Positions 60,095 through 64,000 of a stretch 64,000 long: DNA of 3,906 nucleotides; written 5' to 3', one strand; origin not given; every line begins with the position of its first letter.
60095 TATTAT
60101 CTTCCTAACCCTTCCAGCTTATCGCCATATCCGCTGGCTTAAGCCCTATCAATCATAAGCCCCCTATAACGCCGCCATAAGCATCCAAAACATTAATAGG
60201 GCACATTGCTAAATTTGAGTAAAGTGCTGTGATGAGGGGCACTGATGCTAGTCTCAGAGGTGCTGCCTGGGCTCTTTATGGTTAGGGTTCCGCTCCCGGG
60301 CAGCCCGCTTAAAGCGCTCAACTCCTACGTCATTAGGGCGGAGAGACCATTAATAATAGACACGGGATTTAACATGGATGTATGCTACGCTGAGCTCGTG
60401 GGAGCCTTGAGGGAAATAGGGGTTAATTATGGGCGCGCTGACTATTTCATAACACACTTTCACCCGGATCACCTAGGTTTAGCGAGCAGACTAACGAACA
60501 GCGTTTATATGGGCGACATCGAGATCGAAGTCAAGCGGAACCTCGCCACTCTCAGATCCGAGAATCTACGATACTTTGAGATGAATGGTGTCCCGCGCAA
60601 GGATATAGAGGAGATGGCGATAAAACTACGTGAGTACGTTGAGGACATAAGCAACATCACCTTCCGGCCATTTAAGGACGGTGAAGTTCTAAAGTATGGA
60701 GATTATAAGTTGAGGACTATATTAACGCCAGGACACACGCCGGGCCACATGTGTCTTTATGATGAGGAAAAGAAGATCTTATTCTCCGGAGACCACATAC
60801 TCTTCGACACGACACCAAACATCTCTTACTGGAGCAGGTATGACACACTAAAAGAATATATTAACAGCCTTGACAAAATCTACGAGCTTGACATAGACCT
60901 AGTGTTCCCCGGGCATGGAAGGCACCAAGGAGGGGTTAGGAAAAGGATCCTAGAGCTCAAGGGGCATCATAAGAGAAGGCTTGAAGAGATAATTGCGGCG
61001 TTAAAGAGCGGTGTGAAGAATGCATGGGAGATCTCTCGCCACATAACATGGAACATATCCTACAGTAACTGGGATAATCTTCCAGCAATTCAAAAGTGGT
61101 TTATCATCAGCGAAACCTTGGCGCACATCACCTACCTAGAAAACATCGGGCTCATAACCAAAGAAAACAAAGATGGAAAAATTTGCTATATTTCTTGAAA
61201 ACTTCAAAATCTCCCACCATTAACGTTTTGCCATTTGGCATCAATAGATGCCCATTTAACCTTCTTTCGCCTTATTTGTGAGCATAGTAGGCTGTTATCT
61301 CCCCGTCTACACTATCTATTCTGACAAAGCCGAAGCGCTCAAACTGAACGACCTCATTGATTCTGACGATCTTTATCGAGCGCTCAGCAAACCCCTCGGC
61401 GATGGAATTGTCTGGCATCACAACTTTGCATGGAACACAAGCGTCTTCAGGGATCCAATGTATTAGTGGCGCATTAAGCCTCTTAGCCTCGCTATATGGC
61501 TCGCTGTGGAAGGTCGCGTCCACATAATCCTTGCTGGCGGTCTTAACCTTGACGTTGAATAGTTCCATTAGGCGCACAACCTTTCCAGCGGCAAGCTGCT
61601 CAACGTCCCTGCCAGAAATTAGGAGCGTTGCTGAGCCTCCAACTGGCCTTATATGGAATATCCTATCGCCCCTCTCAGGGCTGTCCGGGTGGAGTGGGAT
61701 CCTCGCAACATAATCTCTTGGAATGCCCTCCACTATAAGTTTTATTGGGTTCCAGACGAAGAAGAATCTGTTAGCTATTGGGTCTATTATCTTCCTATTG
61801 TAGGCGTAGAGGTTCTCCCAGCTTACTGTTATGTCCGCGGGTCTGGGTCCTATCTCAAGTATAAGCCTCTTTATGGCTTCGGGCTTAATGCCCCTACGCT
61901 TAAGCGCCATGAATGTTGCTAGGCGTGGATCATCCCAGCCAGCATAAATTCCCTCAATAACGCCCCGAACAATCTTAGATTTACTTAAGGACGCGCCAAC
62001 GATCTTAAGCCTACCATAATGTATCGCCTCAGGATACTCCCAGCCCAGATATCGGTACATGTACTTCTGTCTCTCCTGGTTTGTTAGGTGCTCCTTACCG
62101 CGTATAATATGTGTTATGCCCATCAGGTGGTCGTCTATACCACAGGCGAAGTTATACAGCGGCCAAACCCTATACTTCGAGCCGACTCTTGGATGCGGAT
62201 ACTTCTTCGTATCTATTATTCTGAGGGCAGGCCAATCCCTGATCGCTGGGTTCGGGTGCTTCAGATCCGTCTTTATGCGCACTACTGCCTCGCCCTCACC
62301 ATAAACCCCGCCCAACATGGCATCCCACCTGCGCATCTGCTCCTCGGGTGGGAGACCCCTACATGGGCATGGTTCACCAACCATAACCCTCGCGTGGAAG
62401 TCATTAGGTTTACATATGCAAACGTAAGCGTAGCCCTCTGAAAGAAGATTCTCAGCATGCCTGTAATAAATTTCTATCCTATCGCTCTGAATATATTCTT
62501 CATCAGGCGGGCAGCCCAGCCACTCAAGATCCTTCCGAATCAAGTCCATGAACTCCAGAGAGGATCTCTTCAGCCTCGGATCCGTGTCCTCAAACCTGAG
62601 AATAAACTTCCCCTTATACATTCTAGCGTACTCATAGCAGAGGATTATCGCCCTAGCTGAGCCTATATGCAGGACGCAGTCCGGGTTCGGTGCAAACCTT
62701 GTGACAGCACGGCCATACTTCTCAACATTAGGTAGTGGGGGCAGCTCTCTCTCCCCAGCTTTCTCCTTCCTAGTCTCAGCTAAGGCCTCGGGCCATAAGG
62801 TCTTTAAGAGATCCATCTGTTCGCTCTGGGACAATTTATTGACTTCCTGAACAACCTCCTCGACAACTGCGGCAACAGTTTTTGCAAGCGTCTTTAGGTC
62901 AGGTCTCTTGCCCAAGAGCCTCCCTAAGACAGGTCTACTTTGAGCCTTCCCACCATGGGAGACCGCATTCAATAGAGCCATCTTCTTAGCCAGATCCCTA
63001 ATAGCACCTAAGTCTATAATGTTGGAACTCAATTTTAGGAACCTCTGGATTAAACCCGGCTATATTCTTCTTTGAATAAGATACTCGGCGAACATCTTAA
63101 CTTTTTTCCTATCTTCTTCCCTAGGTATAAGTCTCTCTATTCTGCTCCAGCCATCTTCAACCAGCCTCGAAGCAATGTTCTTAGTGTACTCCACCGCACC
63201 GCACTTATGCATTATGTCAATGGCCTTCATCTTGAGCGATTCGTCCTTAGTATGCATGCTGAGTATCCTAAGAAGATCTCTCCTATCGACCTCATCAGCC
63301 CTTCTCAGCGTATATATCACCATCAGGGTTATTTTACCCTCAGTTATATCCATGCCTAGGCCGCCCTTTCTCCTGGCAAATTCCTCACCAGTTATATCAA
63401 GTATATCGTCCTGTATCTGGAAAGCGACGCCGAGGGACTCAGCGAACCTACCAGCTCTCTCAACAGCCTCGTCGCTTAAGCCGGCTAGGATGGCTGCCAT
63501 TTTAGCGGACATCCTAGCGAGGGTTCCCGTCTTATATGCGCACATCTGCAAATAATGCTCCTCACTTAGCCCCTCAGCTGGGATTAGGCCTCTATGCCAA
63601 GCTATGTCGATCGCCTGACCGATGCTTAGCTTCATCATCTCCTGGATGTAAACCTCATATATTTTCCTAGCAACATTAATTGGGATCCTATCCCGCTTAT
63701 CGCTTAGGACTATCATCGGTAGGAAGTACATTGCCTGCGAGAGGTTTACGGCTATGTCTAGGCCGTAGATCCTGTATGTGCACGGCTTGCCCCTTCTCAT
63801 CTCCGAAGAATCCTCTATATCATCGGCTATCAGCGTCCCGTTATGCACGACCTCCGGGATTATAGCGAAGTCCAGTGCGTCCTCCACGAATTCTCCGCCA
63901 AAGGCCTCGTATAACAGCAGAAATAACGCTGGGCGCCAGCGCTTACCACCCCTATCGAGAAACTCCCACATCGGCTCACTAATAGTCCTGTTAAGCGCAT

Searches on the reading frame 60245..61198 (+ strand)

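Call 30: search_protein_families(library=pfam, proteins=[window:60245-61198:+], max_evalue=0.00001)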
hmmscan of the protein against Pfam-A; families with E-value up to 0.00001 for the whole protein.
window:60245-61198:+ (317 aa): 2 families
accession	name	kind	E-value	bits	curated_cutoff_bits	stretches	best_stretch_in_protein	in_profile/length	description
PF00753.33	Lactamase_B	-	5.9e-18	66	22.7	1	26-224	7-196/196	Metallo-beta-lactamase superfamily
PF19583.5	ODP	-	2.8e-07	31.1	27.2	1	26-184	4-136/194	ODP family beta lactamase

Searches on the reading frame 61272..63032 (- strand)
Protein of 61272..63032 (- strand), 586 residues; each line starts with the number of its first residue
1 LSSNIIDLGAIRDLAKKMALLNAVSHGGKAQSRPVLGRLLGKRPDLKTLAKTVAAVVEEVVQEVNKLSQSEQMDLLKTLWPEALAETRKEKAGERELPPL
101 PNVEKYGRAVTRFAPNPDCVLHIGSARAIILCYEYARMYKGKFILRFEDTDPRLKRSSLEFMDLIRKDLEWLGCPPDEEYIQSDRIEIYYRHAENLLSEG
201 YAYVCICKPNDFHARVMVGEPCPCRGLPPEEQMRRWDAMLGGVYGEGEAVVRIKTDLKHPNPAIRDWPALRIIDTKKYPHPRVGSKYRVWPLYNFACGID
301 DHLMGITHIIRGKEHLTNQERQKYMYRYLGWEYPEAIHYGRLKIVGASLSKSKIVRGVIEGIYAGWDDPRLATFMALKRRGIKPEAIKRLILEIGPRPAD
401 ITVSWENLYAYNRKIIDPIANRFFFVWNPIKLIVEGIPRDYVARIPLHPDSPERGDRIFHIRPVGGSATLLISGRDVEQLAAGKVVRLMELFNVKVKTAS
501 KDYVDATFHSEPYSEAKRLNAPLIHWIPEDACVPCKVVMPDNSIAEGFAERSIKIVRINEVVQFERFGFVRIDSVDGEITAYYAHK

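Call 55: search_protein_families(library=pfam, proteins=[window:61272-63032:-], max_evalue=0.00001)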
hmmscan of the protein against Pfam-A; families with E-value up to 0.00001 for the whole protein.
window:61272-63032:- (586 aa): 3 families
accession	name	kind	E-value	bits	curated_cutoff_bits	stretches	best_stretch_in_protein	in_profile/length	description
PF00749.27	tRNA-synt_1c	-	1.9e-74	250.8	23.4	1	110-417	3-313/314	tRNA synthetases class I (E and Q), catalytic domain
PF03950.23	tRNA-synt_1c_C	-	8.7e-18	64.8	23.9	1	420-500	1-77/91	tRNA synthetases class I (E and Q), anti-codon binding domain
PF20974.2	tRNA-synt_1c_C2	-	1.8e-09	38.5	23.9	1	524-573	2-69/69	tRNA synthetases class I (E and Q), anti-codon binding domain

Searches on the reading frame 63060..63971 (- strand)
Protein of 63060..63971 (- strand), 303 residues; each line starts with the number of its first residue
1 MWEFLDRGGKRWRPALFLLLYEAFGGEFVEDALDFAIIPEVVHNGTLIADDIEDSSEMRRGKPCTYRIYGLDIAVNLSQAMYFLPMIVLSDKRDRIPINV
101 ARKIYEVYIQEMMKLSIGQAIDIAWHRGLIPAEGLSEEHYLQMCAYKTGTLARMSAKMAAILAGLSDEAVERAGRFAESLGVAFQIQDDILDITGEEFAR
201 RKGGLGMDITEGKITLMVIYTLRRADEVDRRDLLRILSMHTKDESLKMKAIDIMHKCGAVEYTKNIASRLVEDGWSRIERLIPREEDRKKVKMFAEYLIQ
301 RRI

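Call 30: search_protein_families(library=pfam, proteins=[window:63060-63971:-], max_evalue=0.00001)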
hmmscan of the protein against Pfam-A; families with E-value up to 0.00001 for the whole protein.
window:63060-63971:- (303 aa): 1 family
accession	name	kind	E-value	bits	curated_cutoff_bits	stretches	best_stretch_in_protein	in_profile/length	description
PF00348.22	polyprenyl_synt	-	4.5e-62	209.9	27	1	4-254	11-251/251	Polyprenyl synthetase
